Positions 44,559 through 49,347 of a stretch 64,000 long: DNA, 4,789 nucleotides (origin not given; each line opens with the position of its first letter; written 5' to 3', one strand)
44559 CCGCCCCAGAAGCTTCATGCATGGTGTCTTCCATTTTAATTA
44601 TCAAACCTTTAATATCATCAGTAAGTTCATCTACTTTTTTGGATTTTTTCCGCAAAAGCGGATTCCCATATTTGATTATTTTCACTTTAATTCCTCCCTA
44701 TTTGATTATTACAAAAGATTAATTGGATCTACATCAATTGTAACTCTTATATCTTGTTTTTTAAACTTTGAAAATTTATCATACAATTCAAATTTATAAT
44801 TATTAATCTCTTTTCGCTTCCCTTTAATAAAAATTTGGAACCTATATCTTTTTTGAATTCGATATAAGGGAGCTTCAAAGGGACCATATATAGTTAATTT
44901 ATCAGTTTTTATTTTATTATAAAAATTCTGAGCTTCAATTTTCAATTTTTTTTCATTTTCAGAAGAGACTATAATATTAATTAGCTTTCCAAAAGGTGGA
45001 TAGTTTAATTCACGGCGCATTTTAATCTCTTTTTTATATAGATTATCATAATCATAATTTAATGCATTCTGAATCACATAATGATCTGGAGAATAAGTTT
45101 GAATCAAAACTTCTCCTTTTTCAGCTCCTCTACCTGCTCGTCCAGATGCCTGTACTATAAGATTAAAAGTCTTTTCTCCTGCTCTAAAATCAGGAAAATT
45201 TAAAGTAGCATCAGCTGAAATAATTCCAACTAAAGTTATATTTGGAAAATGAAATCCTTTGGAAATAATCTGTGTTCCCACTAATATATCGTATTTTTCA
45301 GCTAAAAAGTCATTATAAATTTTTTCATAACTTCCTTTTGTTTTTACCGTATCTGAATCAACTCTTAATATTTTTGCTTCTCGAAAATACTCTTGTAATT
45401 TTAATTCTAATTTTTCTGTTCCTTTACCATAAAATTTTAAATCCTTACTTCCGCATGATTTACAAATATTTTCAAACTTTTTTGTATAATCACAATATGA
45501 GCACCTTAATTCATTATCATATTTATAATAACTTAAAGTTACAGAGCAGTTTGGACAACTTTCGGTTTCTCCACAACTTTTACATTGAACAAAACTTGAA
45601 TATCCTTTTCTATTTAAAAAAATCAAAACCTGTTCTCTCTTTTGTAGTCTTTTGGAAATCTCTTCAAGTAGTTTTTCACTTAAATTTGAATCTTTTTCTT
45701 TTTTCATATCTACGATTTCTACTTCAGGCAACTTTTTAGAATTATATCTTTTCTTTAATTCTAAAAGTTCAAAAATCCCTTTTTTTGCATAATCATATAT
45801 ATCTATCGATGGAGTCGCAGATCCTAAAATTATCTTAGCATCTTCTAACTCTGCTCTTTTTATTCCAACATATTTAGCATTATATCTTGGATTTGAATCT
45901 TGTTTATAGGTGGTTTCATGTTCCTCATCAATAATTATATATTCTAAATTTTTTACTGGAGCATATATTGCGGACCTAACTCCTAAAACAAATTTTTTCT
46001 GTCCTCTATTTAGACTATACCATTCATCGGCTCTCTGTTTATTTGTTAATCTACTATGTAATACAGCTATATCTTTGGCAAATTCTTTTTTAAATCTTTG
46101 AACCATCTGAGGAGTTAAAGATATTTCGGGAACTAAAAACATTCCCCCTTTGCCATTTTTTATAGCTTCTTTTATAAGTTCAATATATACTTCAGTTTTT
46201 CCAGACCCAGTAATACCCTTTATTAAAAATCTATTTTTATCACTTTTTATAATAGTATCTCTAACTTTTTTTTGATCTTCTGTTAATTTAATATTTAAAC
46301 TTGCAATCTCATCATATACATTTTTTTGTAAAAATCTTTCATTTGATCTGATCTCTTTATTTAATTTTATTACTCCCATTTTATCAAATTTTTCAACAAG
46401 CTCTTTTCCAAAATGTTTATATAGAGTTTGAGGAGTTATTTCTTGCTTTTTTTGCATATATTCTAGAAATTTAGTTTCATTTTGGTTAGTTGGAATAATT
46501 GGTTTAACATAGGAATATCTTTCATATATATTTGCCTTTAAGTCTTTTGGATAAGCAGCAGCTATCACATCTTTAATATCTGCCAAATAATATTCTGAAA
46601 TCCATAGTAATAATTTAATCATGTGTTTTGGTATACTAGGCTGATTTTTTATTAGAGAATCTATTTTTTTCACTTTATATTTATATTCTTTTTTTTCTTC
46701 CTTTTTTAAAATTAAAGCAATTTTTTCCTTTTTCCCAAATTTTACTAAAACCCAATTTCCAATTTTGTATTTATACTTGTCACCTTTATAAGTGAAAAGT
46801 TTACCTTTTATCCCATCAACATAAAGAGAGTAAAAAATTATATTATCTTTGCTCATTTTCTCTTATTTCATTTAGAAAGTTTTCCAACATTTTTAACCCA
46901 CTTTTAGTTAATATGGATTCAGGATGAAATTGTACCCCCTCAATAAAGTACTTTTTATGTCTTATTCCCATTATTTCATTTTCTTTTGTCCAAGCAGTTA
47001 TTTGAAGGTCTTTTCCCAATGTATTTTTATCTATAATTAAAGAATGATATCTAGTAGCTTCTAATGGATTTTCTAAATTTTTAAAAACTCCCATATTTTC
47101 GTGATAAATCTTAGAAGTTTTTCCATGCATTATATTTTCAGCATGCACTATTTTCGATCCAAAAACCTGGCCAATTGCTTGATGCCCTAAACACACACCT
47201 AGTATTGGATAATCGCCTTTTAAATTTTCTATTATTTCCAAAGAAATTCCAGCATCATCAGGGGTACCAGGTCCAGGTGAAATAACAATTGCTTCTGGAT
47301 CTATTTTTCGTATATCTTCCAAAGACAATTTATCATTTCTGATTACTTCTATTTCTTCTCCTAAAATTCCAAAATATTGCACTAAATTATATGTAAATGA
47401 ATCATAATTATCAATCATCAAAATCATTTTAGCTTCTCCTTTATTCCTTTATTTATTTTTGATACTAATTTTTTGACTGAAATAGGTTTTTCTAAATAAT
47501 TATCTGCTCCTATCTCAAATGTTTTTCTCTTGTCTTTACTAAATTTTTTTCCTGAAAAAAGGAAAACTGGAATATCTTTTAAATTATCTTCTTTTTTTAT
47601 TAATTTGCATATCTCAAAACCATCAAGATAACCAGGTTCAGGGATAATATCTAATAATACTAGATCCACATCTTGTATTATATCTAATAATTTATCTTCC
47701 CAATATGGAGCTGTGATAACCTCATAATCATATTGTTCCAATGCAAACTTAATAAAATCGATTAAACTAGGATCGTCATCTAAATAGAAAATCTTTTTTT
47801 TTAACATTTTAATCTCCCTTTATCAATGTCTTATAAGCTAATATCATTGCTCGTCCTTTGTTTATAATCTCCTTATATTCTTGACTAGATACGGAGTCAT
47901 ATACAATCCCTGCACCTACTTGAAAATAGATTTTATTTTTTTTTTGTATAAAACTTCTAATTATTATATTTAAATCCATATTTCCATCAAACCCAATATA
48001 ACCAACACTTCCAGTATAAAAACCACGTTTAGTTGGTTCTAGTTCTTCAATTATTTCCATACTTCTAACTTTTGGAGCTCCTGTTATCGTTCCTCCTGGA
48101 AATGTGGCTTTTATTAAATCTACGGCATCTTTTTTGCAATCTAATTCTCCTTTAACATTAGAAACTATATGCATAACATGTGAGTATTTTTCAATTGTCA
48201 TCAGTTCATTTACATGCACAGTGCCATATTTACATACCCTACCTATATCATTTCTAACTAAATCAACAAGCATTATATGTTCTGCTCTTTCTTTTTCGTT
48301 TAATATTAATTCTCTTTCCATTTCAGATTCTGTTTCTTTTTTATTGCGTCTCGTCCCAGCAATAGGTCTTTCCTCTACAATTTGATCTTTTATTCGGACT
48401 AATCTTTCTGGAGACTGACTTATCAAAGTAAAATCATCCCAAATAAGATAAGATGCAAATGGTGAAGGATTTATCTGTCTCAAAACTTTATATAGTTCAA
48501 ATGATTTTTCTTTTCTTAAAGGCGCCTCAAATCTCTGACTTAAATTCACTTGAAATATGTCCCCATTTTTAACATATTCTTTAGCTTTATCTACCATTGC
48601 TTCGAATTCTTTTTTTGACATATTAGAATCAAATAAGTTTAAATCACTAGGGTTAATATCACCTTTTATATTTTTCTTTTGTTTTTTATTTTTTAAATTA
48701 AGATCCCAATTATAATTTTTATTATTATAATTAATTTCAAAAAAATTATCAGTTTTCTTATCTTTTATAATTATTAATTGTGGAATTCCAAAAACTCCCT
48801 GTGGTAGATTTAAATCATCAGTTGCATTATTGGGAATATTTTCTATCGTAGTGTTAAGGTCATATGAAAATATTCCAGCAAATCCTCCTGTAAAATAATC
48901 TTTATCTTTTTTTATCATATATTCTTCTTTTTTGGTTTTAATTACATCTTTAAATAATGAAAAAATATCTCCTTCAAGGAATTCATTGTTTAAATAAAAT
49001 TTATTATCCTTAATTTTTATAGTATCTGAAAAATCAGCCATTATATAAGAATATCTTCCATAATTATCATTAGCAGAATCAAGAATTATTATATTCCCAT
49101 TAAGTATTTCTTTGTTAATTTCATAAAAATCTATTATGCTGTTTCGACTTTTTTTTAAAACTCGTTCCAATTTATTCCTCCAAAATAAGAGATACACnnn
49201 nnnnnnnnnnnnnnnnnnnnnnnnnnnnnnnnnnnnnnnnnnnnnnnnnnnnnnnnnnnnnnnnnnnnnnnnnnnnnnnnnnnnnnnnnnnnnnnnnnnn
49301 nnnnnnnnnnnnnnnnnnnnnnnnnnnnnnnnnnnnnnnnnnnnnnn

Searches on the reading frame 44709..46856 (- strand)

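Call 93: search_protein_families(library=pfam, proteins=[window:44709-46856:-], max_evalue=0.00001)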
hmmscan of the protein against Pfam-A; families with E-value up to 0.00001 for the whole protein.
window:44709-46856:- (715 aa): 6 families
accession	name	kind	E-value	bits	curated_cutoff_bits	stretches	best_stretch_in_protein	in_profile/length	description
PF18074.6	PriA_C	-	8.3e-21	75.1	26.9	1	621-711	1-95/95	Primosomal protein N C-terminal domain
PF04851.21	ResIII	-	4.4e-19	69.4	22.5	1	189-350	2-163/164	Type III restriction enzyme, res subunit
PF00270.35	DEAD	-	4.6e-19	69.2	26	1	192-352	1-163/167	DEAD/DEAH box helicase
PF17764.6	PriA_3primeBD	-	4.2e-18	65.4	22.7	1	19-103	10-96/96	3'DNA-binding domain (3'BD)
PF00271.37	Helicase_C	-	3.7e-12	46.9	23.5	1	481-576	26-108/110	Helicase conserved C-terminal domain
PF18319.7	Zn_ribbon_PriA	-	2.9e-10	40.4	26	1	434-460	1-27/27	PriA DNA helicase Cys-rich region (CRR) domain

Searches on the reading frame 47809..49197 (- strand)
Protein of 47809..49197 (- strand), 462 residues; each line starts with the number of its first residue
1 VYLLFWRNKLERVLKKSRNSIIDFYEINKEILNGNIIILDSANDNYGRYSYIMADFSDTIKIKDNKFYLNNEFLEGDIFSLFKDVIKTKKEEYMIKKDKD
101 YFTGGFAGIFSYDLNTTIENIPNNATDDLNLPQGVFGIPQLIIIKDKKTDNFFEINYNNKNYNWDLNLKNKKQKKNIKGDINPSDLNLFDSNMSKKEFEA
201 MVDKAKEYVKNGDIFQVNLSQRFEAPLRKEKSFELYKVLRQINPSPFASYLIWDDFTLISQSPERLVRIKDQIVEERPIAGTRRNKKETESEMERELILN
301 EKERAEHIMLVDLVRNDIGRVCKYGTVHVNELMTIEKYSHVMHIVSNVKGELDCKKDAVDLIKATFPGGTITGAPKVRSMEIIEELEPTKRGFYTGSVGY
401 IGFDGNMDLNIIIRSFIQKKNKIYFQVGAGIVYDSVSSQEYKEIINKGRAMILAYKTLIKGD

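Call 93: search_protein_families(library=pfam, proteins=[window:47809-49197:-], max_evalue=0.00001)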
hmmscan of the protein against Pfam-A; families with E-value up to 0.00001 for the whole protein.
window:47809-49197:- (462 aa): 2 families
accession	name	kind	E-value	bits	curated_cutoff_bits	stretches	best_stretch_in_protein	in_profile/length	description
PF00425.24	Chorismate_bind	-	5.3e-89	298.6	27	1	195-447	2-257/257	chorismate binding enzyme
PF04715.19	Anth_synt_I_N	-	7.1e-23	81.9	23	1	35-152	17-138/140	Anthranilate synthase component I, N terminal region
